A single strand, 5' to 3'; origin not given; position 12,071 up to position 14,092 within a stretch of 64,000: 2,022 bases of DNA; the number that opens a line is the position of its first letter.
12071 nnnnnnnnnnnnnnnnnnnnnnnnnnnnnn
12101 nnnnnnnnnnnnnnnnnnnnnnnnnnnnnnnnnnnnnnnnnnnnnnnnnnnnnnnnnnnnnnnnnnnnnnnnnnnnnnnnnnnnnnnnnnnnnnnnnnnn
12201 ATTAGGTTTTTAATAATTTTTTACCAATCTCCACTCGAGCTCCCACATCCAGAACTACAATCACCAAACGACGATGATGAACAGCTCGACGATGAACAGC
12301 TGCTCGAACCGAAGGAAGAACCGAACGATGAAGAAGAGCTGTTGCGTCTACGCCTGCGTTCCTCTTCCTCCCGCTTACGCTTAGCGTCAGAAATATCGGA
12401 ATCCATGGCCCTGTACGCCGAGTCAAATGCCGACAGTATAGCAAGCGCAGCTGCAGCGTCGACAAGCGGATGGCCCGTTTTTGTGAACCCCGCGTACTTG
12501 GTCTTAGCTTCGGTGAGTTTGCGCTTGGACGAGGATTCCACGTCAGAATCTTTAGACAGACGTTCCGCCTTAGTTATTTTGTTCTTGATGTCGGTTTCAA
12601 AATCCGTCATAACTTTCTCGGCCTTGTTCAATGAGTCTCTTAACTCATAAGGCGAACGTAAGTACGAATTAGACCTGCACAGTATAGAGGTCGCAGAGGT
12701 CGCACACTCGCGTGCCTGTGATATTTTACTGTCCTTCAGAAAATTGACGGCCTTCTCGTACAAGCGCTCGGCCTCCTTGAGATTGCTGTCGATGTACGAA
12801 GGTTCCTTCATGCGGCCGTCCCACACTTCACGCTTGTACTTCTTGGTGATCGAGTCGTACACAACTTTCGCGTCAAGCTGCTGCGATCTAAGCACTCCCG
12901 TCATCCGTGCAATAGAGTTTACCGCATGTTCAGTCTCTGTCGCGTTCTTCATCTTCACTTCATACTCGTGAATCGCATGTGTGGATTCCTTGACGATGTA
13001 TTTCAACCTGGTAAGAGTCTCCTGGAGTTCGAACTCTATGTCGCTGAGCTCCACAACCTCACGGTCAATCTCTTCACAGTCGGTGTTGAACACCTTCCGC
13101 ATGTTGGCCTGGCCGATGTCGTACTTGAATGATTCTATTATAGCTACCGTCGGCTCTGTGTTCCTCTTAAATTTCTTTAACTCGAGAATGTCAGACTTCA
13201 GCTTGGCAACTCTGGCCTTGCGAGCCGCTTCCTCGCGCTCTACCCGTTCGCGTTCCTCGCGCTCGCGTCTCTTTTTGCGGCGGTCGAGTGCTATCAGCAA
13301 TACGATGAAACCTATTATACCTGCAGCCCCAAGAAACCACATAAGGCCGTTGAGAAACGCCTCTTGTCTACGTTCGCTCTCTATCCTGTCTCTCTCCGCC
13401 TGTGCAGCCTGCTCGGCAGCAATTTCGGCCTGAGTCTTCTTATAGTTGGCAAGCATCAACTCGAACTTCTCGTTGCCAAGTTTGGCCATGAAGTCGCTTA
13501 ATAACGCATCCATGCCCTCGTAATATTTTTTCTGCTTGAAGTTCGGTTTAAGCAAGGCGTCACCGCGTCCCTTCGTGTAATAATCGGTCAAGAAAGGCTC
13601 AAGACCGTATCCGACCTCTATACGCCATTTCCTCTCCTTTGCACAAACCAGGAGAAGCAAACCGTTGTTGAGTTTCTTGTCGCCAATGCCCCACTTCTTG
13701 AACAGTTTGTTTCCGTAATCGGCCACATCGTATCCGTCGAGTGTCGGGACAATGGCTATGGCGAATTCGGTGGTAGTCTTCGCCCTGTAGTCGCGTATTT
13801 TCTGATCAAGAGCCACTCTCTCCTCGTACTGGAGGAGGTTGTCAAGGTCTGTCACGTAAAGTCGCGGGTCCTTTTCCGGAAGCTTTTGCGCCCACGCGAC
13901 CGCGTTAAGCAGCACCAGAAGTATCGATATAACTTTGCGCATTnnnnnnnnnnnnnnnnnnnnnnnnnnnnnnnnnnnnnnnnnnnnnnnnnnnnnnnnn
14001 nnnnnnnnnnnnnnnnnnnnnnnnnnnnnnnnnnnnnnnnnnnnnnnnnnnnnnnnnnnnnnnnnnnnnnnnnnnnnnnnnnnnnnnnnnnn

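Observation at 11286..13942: TPM/YgcG-like envelope protein and a neighbouring membrane protein share unusual Ser/Cys/Gly-rich C-terminal tails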

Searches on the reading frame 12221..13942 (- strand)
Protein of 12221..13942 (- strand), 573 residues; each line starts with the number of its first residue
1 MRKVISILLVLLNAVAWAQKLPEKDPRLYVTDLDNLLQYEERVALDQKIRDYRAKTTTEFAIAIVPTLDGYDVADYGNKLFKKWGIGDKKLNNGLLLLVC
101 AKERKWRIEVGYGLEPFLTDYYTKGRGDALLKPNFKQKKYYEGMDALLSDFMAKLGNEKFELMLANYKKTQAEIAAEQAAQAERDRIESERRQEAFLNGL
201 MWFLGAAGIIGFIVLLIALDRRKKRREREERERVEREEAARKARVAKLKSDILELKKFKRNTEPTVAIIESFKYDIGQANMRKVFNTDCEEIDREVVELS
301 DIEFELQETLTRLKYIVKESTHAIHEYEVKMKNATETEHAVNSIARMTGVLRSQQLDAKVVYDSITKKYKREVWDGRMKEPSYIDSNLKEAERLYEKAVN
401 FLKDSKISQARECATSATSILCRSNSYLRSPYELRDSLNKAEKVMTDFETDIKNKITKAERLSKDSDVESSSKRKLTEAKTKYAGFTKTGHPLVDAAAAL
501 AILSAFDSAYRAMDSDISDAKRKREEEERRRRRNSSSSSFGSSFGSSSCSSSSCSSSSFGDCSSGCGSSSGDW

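Call 3: search_protein_families(library=pfam, proteins=[window:12221-13942:-], max_evalue=0.1)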
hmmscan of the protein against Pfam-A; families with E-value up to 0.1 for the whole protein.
window:12221-13942:- (573 aa): 2 families
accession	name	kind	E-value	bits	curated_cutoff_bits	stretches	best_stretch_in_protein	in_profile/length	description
PF04536.20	TPM_phosphatase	-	6.6e-35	120.3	22.1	1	30-151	1-122/125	TPM domain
PF09534.15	Trp_oprn_chp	-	0.069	13.4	29.6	0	173-247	92-163/180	Tryptophan-associated transmembrane protein (Trp_oprn_chp)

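Call 4: search_protein_families(library=phrogs, proteins=[window:12221-13942:-], max_evalue=0.01)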
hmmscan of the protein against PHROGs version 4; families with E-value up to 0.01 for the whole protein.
window:12221-13942:- (573 aa): 2 families
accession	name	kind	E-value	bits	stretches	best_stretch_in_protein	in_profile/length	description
phrog_14209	-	unknown function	0.0025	19.1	0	414-571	30-181/184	-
phrog_22297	-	unknown function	0.0082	17.2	0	210-275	22-88/105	-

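Call 5: search_protein_families(library=ncbifam, proteins=[window:12221-13942:-], max_evalue=0.1)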
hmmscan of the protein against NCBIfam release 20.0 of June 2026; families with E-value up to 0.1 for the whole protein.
window:12221-13942:- (573 aa): 1 family
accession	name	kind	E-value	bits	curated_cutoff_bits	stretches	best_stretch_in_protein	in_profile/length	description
NF047379.1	photo_II_Psb32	equivalog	0.00018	21.3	160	1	19-140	11-136/207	photosystem II repair protein Psb32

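Call 11: find_homologous_proteins(query=window:12221-13942:-, max_evalue=0.001)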
Query window:12221-13942:- (573 aa): 35 proteins with E <= 0.001 among 8000 candidates.
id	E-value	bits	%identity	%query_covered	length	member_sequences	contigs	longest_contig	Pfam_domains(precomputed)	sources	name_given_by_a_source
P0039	0.0e+0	1250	100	100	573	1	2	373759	PF04536.21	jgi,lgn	jgi:uncharacterized membrane protein YgcG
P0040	2.7e-168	579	52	90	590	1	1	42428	PF04536.21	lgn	-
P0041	5.3e-120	420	41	90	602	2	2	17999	PF04536.21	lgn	-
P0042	3.4e-66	242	32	87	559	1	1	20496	PF04536.21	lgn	-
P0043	7.6e-49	185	44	35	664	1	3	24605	PF04536.21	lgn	-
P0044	7.4e-48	182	27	89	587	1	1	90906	PF04536.21,PF25184.2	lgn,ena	-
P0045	7.6e-41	158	27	84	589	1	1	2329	PF04536.21,PF25184.2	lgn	-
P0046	4.4e-40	156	26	92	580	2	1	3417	PF04536.21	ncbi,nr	ncbi:MAG TPA: TPM domain-containing protein [Candidatus Paceibacterota bacterium]|nr:TPM domain-cont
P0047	1.1e-38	151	25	90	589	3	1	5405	PF04536.21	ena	-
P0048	2.3e-38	150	25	90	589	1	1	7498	PF04536.21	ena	-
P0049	3.4e-38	150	25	90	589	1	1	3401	PF04536.21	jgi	-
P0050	6.0e-37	146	26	91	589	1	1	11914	PF04536.21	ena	-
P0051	6.6e-37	145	38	40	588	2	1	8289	PF04536.21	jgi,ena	jgi:uncharacterized protein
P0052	6.5e-31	126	33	36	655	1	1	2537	PF04536.21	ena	-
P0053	1.4e-25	108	37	32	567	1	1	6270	PF04536.21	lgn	-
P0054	5.8e-24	103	39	27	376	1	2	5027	PF04536.21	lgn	-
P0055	1.3e-23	102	36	40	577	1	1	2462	PF04536.21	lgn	-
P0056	9.5e-21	92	29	37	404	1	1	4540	PF04536.21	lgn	-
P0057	1.4e-17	82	37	22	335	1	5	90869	PF04536.21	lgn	-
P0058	1.4e-16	78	42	20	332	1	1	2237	PF04536.21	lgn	-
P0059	1.4e-15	75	36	24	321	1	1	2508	PF04536.21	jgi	jgi:uncharacterized protein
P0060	1.5e-15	75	37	22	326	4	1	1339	PF04536.21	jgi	jgi:uncharacterized protein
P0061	3.2e-15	74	-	-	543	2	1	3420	PF04536.21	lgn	-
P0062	1.0e-14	72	28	37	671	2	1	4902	PF04536.21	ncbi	-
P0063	1.2e-14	72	34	26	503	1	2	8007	PF04536.21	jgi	jgi:uncharacterized protein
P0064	2.5e-14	71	28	41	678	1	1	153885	PF04536.21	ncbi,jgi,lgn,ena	ncbi:MAG: TPM domain-containing protein [bacterium]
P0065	2.6e-14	71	31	44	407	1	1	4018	PF04536.21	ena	-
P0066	2.8e-14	71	39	21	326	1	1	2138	PF04536.21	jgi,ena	-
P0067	1.5e-12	65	40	17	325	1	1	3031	PF04536.21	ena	-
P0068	2.8e-9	54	34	22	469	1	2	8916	PF04536.21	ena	-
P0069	1.7e-8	52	38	16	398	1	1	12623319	PF04536.21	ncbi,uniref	ncbi:TPM domain-containing protein [Sorangium sp. So ce406]|uniref:TPM domain-containing protein n=1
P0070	1.8e-8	52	24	37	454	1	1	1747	PF04536.21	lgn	-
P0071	6.0e-8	50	32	27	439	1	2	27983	PF04536.21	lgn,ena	-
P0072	1.0e-7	49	27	40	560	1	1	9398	PF04536.21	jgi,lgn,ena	-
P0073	7.8e-7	46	27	15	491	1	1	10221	PF04536.21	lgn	-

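Call 15: search_protein_families(library=pfam, proteins=[P0044], max_evalue=0.1)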
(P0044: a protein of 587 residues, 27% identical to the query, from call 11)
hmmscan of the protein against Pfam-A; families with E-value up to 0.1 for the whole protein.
P0044 (587 aa): 5 families
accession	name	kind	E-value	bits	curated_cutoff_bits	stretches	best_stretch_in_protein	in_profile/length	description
PF04536.20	TPM_phosphatase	-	1e-37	129.4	22.1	1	33-152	1-120/125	TPM domain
PF25184.1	YxzE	-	2.9e-06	28.6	40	1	538-582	34-62/65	YxzE-like putative bacteriocin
PF10938.13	YfdX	-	0.0011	19.4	26.6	1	276-410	24-142/149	YfdX protein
PF23836.1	DUF7206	-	0.036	15.1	25.6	1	517-574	45-104/107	Family of unknown function (DUF7206)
PF15700.10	DUF4667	-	0.083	13.6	27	0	409-572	19-174/224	Domain of unknown function (DUF4667)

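Call 24: find_encoding_contigs(protein=P0044, flank=8000, max_places=2)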
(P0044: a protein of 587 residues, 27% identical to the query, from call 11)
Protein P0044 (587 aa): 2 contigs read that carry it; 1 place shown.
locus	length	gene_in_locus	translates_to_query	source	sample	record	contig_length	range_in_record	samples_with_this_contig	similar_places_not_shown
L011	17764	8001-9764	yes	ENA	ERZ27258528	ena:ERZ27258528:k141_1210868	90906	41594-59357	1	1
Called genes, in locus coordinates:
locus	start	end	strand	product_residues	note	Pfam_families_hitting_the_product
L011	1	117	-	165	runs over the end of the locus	-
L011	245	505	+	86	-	-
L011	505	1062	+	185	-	PF15891:Nuc_deoxyri_tr2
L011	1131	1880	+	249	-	-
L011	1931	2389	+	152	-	-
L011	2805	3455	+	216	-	PF09643:YopX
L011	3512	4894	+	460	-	PF14284:PcfJ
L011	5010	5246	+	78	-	-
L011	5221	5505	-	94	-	-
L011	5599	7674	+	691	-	PF10431:ClpB_D2-small, PF01434:Peptidase_M41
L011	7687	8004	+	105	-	PF00085:Thioredoxin, PF00578:AhpC-TSA (weak), PF13098:Thioredoxin_2, PF13905:Thioredoxin_8 (faint)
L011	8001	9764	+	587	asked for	PF04536:TPM_phosphatase, PF25184:YxzE (faint)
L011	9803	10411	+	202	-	PF04011:LemA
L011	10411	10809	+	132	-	-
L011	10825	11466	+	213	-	-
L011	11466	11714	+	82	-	PF13223:DUF4031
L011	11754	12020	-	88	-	-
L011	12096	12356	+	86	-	-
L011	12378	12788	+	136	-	-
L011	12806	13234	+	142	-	-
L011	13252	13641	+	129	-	PF14090:HTH_39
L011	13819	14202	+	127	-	-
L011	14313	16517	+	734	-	PF14447:Prok-RING_4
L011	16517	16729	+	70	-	-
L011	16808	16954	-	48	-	-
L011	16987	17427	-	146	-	-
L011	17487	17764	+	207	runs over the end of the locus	PF18765:Polbeta (faint)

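Call 25: find_encoding_contigs(protein=P0041, flank=8000, max_places=2)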
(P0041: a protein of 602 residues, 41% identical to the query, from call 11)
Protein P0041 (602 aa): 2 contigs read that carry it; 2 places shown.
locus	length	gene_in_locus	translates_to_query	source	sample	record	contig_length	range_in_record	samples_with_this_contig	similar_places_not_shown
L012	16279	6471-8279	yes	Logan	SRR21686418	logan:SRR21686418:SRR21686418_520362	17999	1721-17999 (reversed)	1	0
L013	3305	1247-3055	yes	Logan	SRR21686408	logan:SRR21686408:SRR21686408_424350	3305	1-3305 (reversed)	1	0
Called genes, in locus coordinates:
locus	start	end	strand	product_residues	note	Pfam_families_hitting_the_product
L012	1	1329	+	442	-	?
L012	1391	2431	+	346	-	-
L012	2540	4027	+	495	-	-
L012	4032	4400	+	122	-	-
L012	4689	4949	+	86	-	-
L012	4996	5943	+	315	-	PF01844:HNH, PF14279:HNH_5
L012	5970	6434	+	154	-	-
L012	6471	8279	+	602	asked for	PF04536:TPM_phosphatase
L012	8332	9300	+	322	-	-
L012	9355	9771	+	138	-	PF09424:YqeY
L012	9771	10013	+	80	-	-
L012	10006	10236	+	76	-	-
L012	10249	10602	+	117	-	-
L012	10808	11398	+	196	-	-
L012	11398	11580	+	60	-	-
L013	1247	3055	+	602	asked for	PF04536:TPM_phosphatase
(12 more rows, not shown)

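Call 26: find_encoding_contigs(protein=P0042, flank=8000, max_places=2)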
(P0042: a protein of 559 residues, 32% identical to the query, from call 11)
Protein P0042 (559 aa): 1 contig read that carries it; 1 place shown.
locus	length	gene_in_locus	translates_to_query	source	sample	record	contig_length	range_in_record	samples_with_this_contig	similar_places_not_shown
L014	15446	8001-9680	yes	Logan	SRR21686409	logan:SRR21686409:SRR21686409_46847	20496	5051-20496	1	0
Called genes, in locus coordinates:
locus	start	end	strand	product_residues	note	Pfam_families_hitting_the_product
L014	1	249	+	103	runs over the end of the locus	-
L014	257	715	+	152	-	-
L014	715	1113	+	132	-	PF01844:HNH, PF14279:HNH_5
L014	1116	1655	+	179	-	-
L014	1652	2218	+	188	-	PF00075:RNase_H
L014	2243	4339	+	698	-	PF01653:DNA_ligase_aden, PF03120:OB_DNA_ligase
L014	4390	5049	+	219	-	-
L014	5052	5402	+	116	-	-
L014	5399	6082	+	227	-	-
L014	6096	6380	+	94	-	-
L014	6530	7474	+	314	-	PF01844:HNH, PF14279:HNH_5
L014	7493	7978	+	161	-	PF18347:DUF5606 (weak)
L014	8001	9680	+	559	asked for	PF04536:TPM_phosphatase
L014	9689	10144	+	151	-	PF09424:YqeY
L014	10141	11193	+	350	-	PF09414:RNA_ligase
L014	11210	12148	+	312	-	PF27765:UCP032817-like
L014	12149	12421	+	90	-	-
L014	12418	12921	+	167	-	-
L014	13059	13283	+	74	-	-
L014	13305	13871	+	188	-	PF06941:NT5C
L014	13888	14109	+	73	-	-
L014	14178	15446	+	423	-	?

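Call 43: predict_structure(alignment_id=A2)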
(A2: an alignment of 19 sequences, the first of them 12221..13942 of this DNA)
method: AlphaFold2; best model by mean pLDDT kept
length: 573 residues; sequences in the alignment: 19
mean_pLDDT: 83.3   pTM: 0.44
mean pLDDT of the five models: 83.3, 81.9, 81.4, 81.1, 79.2
residues with pLDDT >= 90: 294; 70-90: 193; 50-70: 33; < 50: 53
segments of 3 or more residues with pLDDT < 50: 15-18, 193-206, 535-566
pLDDT, mean of each block of 10 residues (from residue 1): 63 51 80 90 93 89 90 89 84 90 92 84 92 93 95 88 83 83 73 48 49 73 81 86 89 89 92 90 90 70 86 92 93 95 94 92 92 84 91 97 95 97 94 94 94 93 93 94 91 93 95 93 86 51 33 29 50 86
secondary structure, 60 per line:
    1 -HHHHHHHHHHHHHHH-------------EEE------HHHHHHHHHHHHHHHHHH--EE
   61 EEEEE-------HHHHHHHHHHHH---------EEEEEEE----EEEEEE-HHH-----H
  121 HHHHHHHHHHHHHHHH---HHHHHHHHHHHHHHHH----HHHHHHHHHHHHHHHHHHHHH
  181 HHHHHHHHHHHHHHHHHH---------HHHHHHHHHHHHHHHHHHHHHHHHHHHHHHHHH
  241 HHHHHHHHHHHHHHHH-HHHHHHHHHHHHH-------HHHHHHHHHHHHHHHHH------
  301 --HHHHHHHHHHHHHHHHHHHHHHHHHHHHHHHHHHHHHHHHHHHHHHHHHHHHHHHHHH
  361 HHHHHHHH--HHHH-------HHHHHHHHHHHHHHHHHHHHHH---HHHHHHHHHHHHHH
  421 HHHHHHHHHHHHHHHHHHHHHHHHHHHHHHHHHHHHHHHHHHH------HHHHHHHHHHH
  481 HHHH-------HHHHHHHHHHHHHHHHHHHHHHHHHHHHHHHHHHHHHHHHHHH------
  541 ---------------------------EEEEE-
elements in order: H2-16 E30-32 H39-56 E59-65 H73-84 E94-100 E105-110 H120-136 H140-155 H160-198 H208-256 H258-270 H278-294 H303-368 H371-374 H382-403 H407-463 H470-484 H492-534 E568-572

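Call 64: search_solved_structures(query=window:12221-13942:-, max_evalue=0.01)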
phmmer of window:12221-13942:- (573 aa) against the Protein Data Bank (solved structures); distinct sequences matched with E-value up to 0.01: 5.
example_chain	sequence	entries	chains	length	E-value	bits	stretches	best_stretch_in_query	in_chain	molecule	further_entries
7tbr_A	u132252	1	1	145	3.5e-20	75.3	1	28-154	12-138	TPM_phosphatase domain-containing protein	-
2kw7_A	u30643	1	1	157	4.6e-17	65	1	26-145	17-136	Conserved domain protein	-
5anp_A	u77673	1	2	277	7.9e-17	64.3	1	15-146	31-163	BA41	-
4oa3_A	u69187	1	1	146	0.00047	22.1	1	33-144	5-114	PROTEIN BA42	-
2lt2_A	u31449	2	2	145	0.0005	22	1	33-144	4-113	Putative uncharacterized protein | BA42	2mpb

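Call 84: search_dna_similar(query=window:12221-13942:-, collection=phages, mode=protein, max_rows=25, max_evalue=0.001)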
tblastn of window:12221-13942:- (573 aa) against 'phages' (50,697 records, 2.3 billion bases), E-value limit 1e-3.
Records with a match: 9; places in all: 9; records where one place covers at least 80% of the query: 0.
Best place of each record, by identity: <60% 9.
By first word of the organism name: uncultured 5; Acinetobacter 2; Enterococcus 1; Bacteriophage 1.
By host as written in the record: - 8; Enterococcus faecalis 1.
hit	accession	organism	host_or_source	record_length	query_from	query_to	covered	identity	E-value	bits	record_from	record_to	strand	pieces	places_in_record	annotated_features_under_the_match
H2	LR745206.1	uncultured phage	metagenomic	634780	1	212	37%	34.0%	2e-22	108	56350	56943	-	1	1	record has no annotation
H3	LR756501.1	uncultured phage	metagenomic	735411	17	156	24%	32.9%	3e-9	66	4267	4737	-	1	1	record has no annotation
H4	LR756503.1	uncultured phage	metagenomic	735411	17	156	24%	32.9%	3e-9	66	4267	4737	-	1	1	record has no annotation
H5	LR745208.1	uncultured phage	metagenomic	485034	2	168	29%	25.7%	2e-5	54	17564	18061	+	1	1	record has no annotation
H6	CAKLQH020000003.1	Acinetobacter phage MD-2021a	not known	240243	30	151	21%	34.4%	5e-7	59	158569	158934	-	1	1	ygcG: protein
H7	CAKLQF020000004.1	Acinetobacter phage MD-2021a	not known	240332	30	151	21%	34.4%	5e-7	59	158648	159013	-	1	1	ygcG: protein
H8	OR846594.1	Enterococcus phage Efs 1-1-1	Enterococcus faecalis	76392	20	155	24%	30.3%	1e-3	48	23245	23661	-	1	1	record has no annotation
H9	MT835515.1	Bacteriophage sp.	human fecal samples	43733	22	144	21%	32.5%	4e-4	49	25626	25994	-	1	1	record has no annotation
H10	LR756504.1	uncultured phage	metagenomic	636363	1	120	21%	33.1%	8e-10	68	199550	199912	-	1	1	record has no annotation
